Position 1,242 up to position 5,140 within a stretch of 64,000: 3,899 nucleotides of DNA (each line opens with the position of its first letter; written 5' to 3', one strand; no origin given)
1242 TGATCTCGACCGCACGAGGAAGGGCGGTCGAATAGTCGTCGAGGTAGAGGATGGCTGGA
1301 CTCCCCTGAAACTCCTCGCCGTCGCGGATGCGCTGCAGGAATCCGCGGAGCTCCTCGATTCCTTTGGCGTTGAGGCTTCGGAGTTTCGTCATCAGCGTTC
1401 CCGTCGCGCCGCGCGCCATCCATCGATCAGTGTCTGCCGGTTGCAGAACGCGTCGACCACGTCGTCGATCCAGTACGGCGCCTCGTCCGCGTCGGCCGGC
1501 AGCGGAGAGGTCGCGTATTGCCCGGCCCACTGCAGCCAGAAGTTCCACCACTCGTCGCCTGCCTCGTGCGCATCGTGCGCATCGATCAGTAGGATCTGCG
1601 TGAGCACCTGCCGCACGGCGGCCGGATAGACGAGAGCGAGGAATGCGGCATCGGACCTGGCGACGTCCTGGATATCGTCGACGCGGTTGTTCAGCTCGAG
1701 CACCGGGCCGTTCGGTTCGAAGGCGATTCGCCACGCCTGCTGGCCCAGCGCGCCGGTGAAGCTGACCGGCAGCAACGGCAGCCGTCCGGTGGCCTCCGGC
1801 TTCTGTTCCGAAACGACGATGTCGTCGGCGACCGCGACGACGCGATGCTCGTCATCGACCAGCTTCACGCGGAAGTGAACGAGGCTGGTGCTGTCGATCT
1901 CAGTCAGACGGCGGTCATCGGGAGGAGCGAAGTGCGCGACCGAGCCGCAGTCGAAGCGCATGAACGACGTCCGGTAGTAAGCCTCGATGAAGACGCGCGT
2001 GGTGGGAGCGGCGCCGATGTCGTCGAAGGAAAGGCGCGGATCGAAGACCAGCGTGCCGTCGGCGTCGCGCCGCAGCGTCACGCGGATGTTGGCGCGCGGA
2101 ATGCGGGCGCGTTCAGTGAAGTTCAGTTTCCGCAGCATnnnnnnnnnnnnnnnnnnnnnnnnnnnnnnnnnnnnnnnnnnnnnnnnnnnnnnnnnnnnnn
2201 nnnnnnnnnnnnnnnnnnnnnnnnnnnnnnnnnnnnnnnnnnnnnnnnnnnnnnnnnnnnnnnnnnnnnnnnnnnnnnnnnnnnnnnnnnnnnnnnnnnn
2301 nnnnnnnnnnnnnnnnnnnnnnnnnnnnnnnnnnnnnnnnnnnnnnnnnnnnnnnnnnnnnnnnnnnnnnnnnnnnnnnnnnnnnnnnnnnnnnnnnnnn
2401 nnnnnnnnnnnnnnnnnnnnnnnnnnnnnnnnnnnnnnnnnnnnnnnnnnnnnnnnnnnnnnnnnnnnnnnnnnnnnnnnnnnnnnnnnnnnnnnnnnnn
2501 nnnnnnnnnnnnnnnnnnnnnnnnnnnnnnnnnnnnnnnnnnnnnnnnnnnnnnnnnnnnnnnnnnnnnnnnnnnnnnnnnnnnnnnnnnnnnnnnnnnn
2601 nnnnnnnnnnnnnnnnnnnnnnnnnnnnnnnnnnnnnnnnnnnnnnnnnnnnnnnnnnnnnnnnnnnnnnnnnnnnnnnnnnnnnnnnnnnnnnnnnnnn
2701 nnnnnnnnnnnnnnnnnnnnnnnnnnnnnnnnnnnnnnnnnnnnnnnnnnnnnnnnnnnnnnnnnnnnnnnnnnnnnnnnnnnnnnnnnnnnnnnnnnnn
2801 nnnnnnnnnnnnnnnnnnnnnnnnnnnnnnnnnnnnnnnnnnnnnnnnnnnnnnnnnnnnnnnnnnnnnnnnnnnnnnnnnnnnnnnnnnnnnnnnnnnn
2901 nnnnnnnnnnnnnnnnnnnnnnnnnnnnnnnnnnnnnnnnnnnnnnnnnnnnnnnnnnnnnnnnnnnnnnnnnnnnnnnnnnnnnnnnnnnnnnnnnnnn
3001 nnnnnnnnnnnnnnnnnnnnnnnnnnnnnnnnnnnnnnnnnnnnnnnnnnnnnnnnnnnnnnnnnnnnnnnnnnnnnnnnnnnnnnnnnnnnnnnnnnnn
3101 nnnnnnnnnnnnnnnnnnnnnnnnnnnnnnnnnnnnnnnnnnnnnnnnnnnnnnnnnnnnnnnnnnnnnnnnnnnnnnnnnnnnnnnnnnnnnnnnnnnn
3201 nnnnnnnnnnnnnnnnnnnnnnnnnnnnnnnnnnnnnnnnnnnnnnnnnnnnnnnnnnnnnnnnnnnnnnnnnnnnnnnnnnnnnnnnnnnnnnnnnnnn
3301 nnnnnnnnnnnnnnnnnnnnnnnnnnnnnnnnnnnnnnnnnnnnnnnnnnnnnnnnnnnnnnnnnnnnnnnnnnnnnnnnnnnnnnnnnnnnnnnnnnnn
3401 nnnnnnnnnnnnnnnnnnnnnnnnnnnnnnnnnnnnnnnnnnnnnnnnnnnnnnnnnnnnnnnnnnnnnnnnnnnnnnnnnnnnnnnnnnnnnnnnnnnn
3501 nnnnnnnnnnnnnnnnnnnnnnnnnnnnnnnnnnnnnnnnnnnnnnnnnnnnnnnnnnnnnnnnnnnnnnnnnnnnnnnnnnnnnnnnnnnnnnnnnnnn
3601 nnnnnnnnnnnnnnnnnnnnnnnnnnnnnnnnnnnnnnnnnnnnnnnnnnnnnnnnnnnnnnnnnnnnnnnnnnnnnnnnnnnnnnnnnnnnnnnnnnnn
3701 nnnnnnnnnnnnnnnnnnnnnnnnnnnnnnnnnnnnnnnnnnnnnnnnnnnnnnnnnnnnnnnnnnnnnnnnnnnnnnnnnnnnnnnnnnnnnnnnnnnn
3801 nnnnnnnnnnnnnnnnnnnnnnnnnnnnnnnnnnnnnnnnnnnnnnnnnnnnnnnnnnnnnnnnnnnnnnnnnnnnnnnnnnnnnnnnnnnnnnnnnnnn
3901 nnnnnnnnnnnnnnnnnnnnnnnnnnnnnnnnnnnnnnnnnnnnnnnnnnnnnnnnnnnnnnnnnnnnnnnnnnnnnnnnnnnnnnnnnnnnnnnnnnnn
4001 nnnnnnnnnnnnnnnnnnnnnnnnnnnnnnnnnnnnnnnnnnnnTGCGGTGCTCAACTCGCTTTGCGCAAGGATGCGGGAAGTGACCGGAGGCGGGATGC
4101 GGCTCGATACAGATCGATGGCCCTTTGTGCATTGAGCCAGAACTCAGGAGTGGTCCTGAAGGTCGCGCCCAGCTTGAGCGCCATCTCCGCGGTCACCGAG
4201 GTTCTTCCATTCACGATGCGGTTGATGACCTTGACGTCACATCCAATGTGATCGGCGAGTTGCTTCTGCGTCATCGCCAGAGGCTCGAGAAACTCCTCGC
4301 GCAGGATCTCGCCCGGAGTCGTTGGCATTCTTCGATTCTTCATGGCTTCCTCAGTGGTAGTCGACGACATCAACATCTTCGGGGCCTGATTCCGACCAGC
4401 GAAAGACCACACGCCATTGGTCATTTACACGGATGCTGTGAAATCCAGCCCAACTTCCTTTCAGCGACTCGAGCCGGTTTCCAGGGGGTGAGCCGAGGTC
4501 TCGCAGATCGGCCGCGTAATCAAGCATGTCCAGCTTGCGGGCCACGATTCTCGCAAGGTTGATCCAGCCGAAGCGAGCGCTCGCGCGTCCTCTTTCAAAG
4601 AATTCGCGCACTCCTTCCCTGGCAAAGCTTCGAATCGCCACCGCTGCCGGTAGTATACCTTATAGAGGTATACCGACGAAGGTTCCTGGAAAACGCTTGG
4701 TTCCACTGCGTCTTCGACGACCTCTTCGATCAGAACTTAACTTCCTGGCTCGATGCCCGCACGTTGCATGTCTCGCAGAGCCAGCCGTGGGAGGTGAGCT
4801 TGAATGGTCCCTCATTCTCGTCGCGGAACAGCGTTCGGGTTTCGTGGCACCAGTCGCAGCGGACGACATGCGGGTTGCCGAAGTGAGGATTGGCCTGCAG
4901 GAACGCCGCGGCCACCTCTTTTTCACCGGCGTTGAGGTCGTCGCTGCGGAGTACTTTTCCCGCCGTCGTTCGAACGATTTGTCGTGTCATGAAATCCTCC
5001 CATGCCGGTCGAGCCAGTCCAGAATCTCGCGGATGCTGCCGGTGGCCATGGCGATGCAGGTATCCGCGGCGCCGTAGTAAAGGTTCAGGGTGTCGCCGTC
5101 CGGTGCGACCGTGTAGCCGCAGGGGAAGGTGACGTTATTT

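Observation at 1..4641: higBA-headed six-gene string: GHKL ATPase, two family-less proteins and an AAA15 ATPase (candidate uncharacterised defence/conflict system)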

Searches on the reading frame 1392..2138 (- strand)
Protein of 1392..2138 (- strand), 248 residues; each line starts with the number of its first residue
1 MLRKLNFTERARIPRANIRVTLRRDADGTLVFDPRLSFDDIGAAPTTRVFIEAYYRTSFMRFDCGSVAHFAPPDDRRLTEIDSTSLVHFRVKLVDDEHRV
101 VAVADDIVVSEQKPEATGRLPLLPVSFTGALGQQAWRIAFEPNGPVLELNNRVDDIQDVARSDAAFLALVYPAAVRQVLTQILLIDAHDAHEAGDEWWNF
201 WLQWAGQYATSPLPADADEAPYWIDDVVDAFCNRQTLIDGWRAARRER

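Call 5: search_protein_families(library=pfam, proteins=[window:1392-2138:-], max_evalue=0.1)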
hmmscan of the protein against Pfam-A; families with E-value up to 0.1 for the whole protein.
window:1392-2138:- (248 aa): 0 families

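Call 6: search_protein_families(library=padloc, proteins=[window:1392-2138:-], max_evalue=0.1)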
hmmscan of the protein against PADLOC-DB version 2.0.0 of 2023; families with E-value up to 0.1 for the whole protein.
window:1392-2138:- (248 aa): 0 families

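Call 7: search_protein_families(library=ncbifam, proteins=[window:1392-2138:-], max_evalue=0.1)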
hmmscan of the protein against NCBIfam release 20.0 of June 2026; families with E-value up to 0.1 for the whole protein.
window:1392-2138:- (248 aa): 0 families

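Call 21: search_solved_structures(query=A2, max_evalue=10)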
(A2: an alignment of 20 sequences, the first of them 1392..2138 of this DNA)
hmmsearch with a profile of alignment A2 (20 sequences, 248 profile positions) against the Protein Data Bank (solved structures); distinct sequences matched with E-value up to 10: 2.
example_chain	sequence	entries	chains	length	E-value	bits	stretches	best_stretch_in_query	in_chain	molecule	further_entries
5mun_A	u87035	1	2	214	0.8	12.1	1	27-94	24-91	Lys-gingipain W83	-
3h7h_B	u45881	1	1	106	1.3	11.4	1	8-61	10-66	Transcription elongation factor SPT5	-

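Call 25: search_protein_families(library=pfam, proteins=[window:1392-2138:-], max_evalue=10)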
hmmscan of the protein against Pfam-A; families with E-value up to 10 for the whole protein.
window:1392-2138:- (248 aa): 1 family
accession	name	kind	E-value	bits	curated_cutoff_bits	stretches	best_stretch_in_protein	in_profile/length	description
PF24593.1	DUF7617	-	0.2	12.1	27.4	1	124-181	33-90/128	Domain of unknown function (DUF7617)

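Call 27: find_homologous_proteins(query=A2, max_evalue=0.001)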
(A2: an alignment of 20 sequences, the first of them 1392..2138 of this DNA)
Query A2 (20 sequences) (248 aa, profile of the alignment): 498 proteins with E <= 0.001 among 8000 candidates; the best 120 are listed.
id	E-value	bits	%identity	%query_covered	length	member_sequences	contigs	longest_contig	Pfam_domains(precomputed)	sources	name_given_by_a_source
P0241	1.2e-98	347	34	100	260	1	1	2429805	-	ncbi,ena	-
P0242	1.4e-97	344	36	100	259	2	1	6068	-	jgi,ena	-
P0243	3.7e-97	342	37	100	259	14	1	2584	-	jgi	jgi:hypothetical protein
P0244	5.1e-97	342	40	94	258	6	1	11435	-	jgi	jgi:hypothetical protein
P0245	1.1e-96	341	35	100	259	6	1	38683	-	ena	-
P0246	2.0e-96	340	33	98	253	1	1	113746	-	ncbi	-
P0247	3.0e-96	339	35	100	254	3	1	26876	-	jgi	jgi:hypothetical protein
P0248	4.9e-96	339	35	100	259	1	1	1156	-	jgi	jgi:hypothetical protein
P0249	6.2e-96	338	37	96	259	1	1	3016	-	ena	-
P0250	9.4e-96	338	37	94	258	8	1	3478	-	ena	-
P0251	1.5e-95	337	39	99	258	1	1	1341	-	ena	-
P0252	2.0e-95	337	74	98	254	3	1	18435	-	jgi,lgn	jgi:hypothetical protein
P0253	2.9e-95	336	35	100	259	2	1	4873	-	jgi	jgi:hypothetical protein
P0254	3.5e-95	336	37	98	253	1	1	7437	-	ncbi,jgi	-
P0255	4.1e-95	336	36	100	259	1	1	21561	-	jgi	jgi:hypothetical protein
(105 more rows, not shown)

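Call 48: search_protein_representatives(alignment_id=A5)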
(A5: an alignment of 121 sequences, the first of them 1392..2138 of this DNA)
Query: 121 sequences, 254 profile positions. Proteins with E-value up to 0.001 (for the whole library): 2079; up to 1e-10: 1701; up to 1e-30: 938. The best 150 are listed.
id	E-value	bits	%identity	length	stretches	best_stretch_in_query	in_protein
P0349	1.0e-110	385.3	-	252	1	1-252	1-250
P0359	6.3e-105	366.3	-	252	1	1-253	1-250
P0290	1.0e-99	349.3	-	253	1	1-251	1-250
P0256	9.3e-98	342.8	-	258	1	1-252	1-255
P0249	2.9e-95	334.7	-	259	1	1-250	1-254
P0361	3.5e-89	314.7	-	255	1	1-253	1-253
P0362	9.0e-87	306.8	-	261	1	1-248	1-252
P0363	3.9e-84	298.2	-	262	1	1-250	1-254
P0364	1.0e-83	296.8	-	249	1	1-250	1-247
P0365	7.3e-82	290.8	-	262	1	1-250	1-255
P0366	8.9e-81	287.2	-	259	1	1-251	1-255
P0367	1.1e-80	286.9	-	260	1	1-251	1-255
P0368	3.8e-80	285.1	-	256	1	1-251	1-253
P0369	4.2e-80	285.0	-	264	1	1-252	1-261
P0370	5.7e-80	284.6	-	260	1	1-251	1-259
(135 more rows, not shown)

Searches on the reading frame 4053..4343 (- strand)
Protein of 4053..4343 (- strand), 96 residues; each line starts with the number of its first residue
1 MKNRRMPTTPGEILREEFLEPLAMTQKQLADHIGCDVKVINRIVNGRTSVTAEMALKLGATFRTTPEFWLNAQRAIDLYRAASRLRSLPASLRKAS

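Call 5: search_protein_families(library=pfam, proteins=[window:4053-4343:-], max_evalue=0.1)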
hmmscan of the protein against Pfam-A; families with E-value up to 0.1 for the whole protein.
window:4053-4343:- (96 aa): 5 families
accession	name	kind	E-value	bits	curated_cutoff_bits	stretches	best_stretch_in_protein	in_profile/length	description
PF01381.28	HTH_3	-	3.5e-09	37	23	1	17-68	3-54/55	Helix-turn-helix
PF13560.12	HTH_31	-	8e-05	23.3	27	1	24-67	15-59/64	Helix-turn-helix domain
PF13443.12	HTH_26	-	0.005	17.5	22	1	24-67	11-55/63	Cro/C1-type HTH DNA-binding domain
PF13545.12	HTH_Crp_2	-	0.036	14.5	27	1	21-44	20-43/70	Crp-like helix-turn-helix domain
PF12844.13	HTH_19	-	0.06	13.7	30.2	1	20-58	9-47/64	Helix-turn-helix domain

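Call 6: search_protein_families(library=padloc, proteins=[window:4053-4343:-], max_evalue=0.1)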
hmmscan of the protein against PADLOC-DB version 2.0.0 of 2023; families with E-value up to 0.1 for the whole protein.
window:4053-4343:- (96 aa): 7 families
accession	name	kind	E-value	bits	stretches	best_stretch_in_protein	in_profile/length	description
PDLC04775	PDC-M69A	-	1.1e-06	27.1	1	17-73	14-70/113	-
PDLC04142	capH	-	0.0035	16.4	1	16-89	12-84/103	capH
PDLC03943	RmrA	-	0.0053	13.9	1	25-73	17-65/370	-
PDLC03954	RmrA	-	0.007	13.3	1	23-81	23-80/380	-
PDLC03946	RmrA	-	0.015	12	1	24-88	16-79/357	-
PDLC03949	RmrA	-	0.02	11.8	1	23-85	15-76/363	-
PDLC03948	RmrA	-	0.022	11.7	1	19-80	17-78/397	-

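Call 7: search_protein_families(library=ncbifam, proteins=[window:4053-4343:-], max_evalue=0.1)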
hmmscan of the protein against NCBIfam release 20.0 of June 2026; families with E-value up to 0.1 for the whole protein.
window:4053-4343:- (96 aa): 5 families
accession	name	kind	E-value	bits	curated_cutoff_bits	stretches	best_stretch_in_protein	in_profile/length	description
TIGR02607.1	antidote_HigA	equivalog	1.2e-28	98.7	47.7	1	5-82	2-79/81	HigA family addiction module antitoxin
TIGR03070.1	couple_hipB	subfamily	0.0024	17.8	71.65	1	23-58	15-50/58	type II toxin-antitoxin system Y4mF family antitoxin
TIGR03294.1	FrhG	equivalog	0.0078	16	245.5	0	34-75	185-225/228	coenzyme F420 hydrogenase subunit gamma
NF041951.1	phage_RstR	subfamily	0.0082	16.4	80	1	23-65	15-57/108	RstR family transcriptional repressor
TIGR00270.2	TIGR00270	equivalog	0.014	15.2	110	1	20-59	85-124/159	multiprotein bridging factor aMBF1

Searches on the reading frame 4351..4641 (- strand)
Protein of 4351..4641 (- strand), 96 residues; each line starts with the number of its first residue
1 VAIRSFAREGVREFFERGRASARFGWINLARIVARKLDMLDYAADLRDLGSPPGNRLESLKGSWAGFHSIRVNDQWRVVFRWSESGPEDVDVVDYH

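Call 5: search_protein_families(library=pfam, proteins=[window:4351-4641:-], max_evalue=0.1)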
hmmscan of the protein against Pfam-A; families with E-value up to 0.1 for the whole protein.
window:4351-4641:- (96 aa): 1 family
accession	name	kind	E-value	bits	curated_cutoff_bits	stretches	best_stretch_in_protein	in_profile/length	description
PF05015.19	HigB-like_toxin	-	4.6e-19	69.1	27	1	5-96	2-91/91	RelE-like toxin of type II toxin-antitoxin system HigB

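Call 6: search_protein_families(library=padloc, proteins=[window:4351-4641:-], max_evalue=0.1)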
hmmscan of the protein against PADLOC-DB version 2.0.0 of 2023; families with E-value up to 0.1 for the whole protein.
window:4351-4641:- (96 aa): 0 families

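Call 7: search_protein_families(library=ncbifam, proteins=[window:4351-4641:-], max_evalue=0.1)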
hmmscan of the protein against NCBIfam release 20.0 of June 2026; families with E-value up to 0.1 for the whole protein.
window:4351-4641:- (96 aa): 2 families
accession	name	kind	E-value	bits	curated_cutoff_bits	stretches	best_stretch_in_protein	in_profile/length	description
TIGR02116.1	toxin_Txe_YoeB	equivalog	0.0096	16.1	51.8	1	56-84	40-68/80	Txe/YoeB family addiction module toxin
TIGR02385.1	RelE_StbE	subfamily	0.051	14.1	27.9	1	52-90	40-76/88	type II toxin-antitoxin system mRNA interferase toxin, RelE/StbE family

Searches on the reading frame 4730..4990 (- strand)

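Call 25: search_protein_families(library=pfam, proteins=[window:4730-4990:-], max_evalue=10)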
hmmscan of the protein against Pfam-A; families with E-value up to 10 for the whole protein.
window:4730-4990:- (86 aa): 2 families
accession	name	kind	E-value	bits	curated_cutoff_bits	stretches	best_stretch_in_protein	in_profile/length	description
PF04071.17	zf-like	-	0.0088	16.4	27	1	41-80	21-60/82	Cysteine-rich small domain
PF23145.1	Zf_2nd_IFT121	-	0.056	13.6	25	1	68-85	15-32/45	IFT121, second zinc finger domain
